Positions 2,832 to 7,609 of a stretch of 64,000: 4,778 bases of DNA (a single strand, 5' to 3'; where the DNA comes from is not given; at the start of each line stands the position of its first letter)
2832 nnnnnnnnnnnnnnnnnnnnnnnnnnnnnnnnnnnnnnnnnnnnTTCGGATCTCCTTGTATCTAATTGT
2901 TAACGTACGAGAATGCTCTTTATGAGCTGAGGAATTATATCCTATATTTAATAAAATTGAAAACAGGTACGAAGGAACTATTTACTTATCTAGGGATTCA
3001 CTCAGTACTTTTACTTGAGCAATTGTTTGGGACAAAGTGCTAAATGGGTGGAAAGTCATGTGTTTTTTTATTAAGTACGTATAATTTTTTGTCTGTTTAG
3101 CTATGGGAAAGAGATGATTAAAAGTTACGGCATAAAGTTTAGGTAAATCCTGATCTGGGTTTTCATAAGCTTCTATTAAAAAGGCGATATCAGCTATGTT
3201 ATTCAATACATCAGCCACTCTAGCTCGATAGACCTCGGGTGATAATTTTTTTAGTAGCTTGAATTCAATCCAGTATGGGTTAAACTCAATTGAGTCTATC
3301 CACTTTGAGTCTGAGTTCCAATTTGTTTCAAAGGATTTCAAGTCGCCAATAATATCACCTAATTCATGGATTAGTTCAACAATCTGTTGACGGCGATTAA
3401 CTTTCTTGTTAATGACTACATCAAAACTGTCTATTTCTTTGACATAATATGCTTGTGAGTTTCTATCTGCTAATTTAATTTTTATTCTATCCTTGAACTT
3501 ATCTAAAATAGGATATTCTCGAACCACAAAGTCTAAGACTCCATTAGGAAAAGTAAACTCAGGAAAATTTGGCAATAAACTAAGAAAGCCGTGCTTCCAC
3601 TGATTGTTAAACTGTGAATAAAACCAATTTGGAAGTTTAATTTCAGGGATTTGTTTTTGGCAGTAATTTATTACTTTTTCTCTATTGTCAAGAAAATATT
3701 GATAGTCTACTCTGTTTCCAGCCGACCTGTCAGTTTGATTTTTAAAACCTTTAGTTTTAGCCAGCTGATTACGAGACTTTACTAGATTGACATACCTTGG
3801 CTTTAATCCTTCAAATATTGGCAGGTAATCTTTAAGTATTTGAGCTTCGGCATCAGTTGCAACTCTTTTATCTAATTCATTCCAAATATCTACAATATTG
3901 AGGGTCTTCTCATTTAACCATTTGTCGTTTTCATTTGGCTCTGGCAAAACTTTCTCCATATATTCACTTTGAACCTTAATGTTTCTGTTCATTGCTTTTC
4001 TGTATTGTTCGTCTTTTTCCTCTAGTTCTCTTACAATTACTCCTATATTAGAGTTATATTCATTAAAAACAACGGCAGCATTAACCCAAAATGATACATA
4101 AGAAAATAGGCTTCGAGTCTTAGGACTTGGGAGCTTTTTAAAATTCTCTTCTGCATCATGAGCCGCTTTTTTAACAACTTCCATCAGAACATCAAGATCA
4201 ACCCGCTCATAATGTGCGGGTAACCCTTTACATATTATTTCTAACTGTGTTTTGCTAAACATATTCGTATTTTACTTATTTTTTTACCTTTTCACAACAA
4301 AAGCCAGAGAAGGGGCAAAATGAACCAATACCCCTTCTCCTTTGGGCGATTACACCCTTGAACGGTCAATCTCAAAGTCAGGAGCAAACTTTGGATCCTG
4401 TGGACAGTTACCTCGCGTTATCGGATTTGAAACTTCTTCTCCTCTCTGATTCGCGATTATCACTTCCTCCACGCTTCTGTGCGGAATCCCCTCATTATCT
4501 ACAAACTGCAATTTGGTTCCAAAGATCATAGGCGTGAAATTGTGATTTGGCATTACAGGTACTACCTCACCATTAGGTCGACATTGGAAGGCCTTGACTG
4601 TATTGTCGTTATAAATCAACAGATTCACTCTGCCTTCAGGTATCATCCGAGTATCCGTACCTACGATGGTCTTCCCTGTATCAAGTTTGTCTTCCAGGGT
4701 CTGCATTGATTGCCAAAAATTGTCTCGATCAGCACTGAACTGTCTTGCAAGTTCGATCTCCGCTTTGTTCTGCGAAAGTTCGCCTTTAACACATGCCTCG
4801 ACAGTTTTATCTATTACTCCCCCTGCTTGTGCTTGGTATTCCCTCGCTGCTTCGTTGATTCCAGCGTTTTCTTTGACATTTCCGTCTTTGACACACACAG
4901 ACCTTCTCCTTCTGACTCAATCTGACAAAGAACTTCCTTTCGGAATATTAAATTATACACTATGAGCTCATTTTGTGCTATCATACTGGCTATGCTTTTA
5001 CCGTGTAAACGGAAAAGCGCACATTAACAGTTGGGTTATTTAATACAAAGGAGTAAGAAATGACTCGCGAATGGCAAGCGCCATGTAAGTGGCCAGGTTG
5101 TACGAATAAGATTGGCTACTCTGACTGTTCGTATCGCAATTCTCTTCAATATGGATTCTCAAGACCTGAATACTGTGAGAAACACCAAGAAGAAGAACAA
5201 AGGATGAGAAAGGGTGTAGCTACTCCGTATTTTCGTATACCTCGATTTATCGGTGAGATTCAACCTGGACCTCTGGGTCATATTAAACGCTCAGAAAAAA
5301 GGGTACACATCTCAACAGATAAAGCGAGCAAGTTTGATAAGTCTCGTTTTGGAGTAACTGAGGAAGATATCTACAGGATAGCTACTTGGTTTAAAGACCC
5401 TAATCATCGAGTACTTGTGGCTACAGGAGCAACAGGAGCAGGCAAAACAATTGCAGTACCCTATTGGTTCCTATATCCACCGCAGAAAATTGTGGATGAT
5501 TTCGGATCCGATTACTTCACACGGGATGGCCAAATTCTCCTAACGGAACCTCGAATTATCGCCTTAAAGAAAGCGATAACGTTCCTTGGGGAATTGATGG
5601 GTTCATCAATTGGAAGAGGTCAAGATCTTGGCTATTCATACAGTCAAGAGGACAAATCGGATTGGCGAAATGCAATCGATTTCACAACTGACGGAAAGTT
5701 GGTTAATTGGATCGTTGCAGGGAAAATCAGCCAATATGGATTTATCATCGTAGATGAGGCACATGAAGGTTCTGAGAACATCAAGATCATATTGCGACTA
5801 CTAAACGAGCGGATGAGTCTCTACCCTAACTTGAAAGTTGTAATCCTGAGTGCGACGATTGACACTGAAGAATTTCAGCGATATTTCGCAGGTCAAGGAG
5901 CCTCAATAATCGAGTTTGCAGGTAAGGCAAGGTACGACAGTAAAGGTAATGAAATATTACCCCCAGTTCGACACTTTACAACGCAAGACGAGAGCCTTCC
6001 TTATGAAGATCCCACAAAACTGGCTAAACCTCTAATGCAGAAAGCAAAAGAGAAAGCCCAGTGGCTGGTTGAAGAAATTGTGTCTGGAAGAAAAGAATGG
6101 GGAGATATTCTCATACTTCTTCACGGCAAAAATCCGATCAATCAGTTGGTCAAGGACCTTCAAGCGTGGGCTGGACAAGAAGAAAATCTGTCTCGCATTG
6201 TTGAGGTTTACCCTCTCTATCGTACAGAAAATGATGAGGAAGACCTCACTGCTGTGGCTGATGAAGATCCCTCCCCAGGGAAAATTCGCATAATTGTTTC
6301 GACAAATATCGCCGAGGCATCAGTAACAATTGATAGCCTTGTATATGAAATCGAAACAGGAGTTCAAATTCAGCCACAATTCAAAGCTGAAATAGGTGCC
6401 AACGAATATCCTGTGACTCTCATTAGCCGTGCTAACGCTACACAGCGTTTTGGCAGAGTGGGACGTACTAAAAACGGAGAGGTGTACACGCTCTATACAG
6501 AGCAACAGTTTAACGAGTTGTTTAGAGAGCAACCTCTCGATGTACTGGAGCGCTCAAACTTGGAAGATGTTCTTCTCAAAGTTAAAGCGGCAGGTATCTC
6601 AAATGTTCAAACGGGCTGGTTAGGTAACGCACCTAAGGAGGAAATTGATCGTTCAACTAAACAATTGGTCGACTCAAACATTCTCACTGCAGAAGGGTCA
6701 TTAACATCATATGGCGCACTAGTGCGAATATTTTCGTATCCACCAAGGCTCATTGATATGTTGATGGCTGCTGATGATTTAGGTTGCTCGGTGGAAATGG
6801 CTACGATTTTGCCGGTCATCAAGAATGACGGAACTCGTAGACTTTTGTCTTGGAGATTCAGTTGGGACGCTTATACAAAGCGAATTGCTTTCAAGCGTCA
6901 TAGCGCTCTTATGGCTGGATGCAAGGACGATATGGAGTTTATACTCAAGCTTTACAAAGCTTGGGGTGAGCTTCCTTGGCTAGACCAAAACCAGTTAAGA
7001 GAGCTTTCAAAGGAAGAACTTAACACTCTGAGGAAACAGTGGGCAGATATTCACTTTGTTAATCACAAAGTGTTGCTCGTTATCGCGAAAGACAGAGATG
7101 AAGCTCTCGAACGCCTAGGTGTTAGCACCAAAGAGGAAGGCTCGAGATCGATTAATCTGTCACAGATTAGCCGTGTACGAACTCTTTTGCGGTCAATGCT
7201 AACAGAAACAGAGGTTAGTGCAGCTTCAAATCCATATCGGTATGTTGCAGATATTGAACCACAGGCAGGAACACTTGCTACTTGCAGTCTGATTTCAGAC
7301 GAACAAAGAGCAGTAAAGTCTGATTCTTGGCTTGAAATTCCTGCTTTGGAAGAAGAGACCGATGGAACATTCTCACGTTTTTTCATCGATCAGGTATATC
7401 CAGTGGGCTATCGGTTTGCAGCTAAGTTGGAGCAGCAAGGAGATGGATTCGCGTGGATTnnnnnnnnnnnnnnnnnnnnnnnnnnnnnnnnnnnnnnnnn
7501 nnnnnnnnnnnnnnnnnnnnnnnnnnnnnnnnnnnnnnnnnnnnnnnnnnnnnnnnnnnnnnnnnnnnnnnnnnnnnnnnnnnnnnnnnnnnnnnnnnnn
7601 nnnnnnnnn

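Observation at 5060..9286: Unusual helicase architecture: Zn-ribbon + DEAH/HA2 core + acidic linker + tandem S1 domains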

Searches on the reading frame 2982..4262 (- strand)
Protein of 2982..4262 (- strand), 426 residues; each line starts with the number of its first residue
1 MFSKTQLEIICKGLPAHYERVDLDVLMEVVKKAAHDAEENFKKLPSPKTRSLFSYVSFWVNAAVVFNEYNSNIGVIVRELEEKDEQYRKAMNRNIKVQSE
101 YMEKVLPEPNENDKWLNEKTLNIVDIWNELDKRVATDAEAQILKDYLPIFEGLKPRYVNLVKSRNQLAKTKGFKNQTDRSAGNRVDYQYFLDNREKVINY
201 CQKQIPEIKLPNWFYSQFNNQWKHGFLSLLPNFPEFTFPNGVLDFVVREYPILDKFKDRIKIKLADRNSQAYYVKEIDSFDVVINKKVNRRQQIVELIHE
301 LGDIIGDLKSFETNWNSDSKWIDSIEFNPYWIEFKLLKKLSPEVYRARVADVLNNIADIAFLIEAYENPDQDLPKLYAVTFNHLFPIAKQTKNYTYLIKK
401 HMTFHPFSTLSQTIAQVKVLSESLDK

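Call 9: search_protein_families(library=pfam, proteins=[window:2982-4262:-], max_evalue=0.001)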
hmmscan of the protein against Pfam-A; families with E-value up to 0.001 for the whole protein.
window:2982-4262:- (426 aa): 0 families

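Call 35: search_protein_families(library=padloc, proteins=[window:2982-4262:-], max_evalue=0.01)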
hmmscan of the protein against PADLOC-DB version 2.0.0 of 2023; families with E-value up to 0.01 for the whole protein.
window:2982-4262:- (426 aa): 0 families

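Call 36: search_protein_families(library=ncbifam, proteins=[window:2982-4262:-], max_evalue=0.1)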
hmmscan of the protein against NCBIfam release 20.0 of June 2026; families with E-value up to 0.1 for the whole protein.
window:2982-4262:- (426 aa): 0 families

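Call 51: search_protein_families(library=phrogs, proteins=[window:2982-4262:-], max_evalue=0.01)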
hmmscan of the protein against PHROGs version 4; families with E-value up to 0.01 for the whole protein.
window:2982-4262:- (426 aa): 1 family
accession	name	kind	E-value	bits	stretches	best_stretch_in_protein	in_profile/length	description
phrog_20936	-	unknown function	0.00035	21.9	1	274-307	23-56/91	-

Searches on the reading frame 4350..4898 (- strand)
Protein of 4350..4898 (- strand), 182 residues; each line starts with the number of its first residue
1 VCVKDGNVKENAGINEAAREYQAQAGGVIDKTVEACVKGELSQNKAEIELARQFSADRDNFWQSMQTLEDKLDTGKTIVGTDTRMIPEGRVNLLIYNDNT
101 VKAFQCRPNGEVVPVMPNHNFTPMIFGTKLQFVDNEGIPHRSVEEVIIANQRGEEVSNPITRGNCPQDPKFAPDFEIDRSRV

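Call 9: search_protein_families(library=pfam, proteins=[window:4350-4898:-], max_evalue=0.001)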
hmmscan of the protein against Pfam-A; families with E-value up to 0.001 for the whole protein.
window:4350-4898:- (182 aa): 0 families

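Call 35: search_protein_families(library=padloc, proteins=[window:4350-4898:-], max_evalue=0.01)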
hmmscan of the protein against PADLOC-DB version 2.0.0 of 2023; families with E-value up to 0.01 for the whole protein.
window:4350-4898:- (182 aa): 0 families

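Call 36: search_protein_families(library=ncbifam, proteins=[window:4350-4898:-], max_evalue=0.1)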
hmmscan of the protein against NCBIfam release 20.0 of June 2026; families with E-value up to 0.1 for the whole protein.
window:4350-4898:- (182 aa): 2 families
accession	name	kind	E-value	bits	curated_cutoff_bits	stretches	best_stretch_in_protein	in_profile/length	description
NF006551.0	PRK09050.1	subfamily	0.021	13.9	605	1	17-127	189-296/401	3-oxoadipyl-CoA thiolase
TIGR02623.1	G1P_cyt_trans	equivalog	0.094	12.2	300.25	0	81-111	150-180/255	glucose-1-phosphate cytidylyltransferase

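Call 51: search_protein_families(library=phrogs, proteins=[window:4350-4898:-], max_evalue=0.01)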
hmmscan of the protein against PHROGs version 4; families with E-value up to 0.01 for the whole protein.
window:4350-4898:- (182 aa): 0 families

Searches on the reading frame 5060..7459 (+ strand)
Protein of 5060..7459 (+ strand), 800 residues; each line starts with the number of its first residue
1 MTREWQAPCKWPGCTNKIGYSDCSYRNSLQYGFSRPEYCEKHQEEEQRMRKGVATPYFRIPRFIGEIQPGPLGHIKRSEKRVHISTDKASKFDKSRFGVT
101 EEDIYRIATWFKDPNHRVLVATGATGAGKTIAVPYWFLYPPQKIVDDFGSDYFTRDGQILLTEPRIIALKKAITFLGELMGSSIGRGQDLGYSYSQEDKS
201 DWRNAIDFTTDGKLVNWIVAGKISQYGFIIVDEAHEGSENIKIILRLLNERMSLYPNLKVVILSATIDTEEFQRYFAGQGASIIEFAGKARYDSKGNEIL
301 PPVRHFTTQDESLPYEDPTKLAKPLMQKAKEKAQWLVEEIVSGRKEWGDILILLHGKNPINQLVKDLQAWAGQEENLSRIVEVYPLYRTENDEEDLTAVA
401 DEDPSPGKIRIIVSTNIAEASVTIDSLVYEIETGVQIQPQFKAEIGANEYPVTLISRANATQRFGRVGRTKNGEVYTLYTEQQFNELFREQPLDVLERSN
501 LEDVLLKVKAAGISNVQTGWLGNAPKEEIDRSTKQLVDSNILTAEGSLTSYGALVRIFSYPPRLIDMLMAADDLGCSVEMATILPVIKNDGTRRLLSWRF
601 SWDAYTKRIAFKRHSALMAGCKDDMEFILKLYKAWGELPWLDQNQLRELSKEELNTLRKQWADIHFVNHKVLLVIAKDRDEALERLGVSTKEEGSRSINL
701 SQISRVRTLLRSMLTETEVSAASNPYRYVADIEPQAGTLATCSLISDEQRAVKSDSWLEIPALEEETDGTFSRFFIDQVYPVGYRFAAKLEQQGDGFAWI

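Call 34: predict_structure(alignment_id=A2)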
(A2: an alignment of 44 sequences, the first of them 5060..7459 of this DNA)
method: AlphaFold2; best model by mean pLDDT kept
length: 800 residues; sequences in the alignment: 44
mean_pLDDT: 83.4   pTM: 0.78
mean pLDDT of the five models: 83.4, 82.6, 81.5, 81.0, 80.3
residues with pLDDT >= 90: 285; 70-90: 412; 50-70: 70; < 50: 33
segments of 3 or more residues with pLDDT < 50: 54-74, 749-751, 782-785
pLDDT, mean of each block of 10 residues (from residue 1): 85 85 81 80 76 47 37 51 86 83 94 94 83 93 92 91 88 88 89 88 92 91 92 86 93 90 89 92 82 77 91 91 92 95 92 90 92 88 79 67 78 77 81 91 80 90 82 93 94 87 89 88 88 89 88 83 86 90 90 87 89 88 93 86 80 87 90 91 76 73 87 86 87 80 74 50 57 69 56 69
secondary structure, 60 per line:
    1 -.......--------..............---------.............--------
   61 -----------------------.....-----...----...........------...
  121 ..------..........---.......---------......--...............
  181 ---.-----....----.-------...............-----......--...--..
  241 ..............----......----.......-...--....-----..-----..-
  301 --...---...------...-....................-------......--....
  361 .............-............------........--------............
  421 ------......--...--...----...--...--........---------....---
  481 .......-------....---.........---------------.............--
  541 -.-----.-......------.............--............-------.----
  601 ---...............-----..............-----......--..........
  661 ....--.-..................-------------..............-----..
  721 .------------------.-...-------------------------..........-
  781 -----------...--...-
elements in order (helices of 4 or more, strands of 3 or more residues): E2-8 E17-21 H22-30 H40-52 E84-88 H101-111 E118-122 H129-138 H142-148 E158-163 H166-180 E190-193 E206-210 H211-220 E226-231 H239-254 E259-264 H269-275 E282-285 E303-305 H322-341 E349-354 H357-373 H375-380 E381-386 H393-400 E409-415 H416-420 E427-432 E435-437 E440-442 E447-449 E452-454 H457-464 E474-477 H481-487 H495-498 H502-510 H526-538 H550-555 H562-574 H577-587 H604-618 H624-637 H643-648 H651-664 H669-686 H700-713 E719-721 E742-744 H770-779 E792-794 E797-799

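Call 39: fold_search(model_id=the predicted structure, library=pdb)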
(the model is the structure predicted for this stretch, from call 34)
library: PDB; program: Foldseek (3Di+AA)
matches with E <= 10: 1633; with E <= 0.001: 656
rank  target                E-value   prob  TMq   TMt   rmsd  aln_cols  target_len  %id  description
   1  5ltj                  5.2e-40  1.00  0.54  0.60   6.4       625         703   25  Crystal structure of the Prp43-ADP-BeF3 complex (in orthorhombic space group) (released 2017-01-25)
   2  8i0w_Z                5.5e-40  1.00  0.61  0.65   3.8       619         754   24  The cryo-EM structure of human C complex (released 2024-07-31)
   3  5ltk                  6.5e-40  1.00  0.52  0.59   7.6       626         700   25  Crystal structure of the Prp43-ADP-BeF3 complex (in hexagonal space group) (released 2017-01-25)
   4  6qid                  1.5e-39  1.00  0.54  0.61   6.4       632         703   24  Crystal structure of DEAH-box ATPase Prp43-S387A (released 2019-03-06)
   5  6qie                  1.7e-39  1.00  0.54  0.60   7.3       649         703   22  Crystal structure of DEAH-box ATPase Prp43-S387G (released 2019-03-06)
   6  5lta_A                6.0e-39  1.00  0.62  0.70   3.8       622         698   25  Crystal structure of the Prp43-ADP-BeF3-U7-RNA complex (released 2017-01-25)
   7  8rdy_A                6.0e-39  1.00  0.51  0.60   7.6       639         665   26  Saccharomyces cerevisiae Prp43 helicase in complex with Pxr1 (released 2024-10-23)
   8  6zm2_A                8.8e-39  1.00  0.61  0.76   4.0       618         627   25  Crystal structure of the DEAH-box ATPase Prp2 in complex with ADP-BeF3 and ssRNA (released 2021-04-21)
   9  6rmc_A                1.1e-38  1.00  0.59  0.72   5.5       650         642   24  Crystal structure of the DEAH-box ATPase Prp2 in complex with Spp2 and ADP (released 2020-02-05)
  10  5i8q_A                1.2e-38  1.00  0.61  0.64   5.6       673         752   24  S. cerevisiae Prp43 in complex with RNA and ADPNP (released 2017-02-01)
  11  6fac                  1.6e-38  1.00  0.59  0.71   5.5       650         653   24  CRYSTAL STRUCTURE OF THE DEAH-BOX HELICASE PRP2 IN COMPLEX WITH ADP (released 2018-07-11)
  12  6rm8_A                1.9e-38  1.00  0.59  0.71   5.5       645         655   24  Crystal structure of the DEAH-box ATPase Prp2 in complex with Spp2 and ADP (released 2020-02-05)
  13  6hys_C                3.0e-38  1.00  0.59  0.73   5.3       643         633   25  Crystal structure of DHX8 helicase domain bound to ADP at 2.6 angstrom (released 2019-08-28)
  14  6hys_A                6.2e-38  1.00  0.59  0.73   5.3       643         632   25  Crystal structure of DHX8 helicase domain bound to ADP at 2.6 angstrom (released 2019-08-28)
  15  9l5r_Cc               6.5e-38  1.00  0.60  0.67   6.0       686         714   24  Cryo-EM structure of the thermophile spliceosome (state ILS) (released 2025-03-12)
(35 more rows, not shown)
